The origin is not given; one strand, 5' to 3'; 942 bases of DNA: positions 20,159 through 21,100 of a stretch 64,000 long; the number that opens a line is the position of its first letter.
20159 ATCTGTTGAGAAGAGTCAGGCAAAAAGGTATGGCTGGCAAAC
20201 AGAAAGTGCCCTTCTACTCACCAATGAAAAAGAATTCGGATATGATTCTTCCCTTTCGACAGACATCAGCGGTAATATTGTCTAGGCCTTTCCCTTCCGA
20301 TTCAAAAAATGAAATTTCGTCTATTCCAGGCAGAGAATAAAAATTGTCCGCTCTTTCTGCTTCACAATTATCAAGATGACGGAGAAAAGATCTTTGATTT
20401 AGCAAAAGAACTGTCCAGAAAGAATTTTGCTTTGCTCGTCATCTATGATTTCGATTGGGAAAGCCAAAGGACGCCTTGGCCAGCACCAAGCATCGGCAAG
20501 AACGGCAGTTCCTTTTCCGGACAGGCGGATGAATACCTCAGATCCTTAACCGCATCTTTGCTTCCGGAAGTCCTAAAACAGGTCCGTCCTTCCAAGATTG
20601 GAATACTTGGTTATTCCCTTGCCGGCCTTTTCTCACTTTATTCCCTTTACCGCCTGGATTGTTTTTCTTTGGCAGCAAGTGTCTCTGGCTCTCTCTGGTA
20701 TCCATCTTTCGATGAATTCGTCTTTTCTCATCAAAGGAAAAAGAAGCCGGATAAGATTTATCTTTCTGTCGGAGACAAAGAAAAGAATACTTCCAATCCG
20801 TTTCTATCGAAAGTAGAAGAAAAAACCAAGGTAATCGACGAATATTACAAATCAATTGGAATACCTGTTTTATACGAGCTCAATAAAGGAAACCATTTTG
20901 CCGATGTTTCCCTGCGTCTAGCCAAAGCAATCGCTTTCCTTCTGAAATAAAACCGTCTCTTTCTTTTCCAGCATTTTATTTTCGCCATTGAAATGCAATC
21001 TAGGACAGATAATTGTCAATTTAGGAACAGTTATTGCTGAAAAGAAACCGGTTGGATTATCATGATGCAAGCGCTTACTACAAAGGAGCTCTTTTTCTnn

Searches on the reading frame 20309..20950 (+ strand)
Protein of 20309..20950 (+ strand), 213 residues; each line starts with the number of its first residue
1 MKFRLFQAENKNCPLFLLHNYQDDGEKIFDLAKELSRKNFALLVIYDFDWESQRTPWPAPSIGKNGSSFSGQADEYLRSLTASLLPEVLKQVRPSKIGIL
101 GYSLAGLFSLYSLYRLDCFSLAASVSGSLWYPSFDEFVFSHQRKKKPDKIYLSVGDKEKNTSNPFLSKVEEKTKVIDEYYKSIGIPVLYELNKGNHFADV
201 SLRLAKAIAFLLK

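Call 41: search_protein_families(library=pfam, proteins=[window:20309-20950:+], max_evalue=0.001)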
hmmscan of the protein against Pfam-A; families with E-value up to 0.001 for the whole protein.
window:20309-20950:+ (213 aa): 1 family
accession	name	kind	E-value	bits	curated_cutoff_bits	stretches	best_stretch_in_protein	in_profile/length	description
PF00756.26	Esterase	-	3.3e-08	34.1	22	1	40-175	58-215/251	Putative esterase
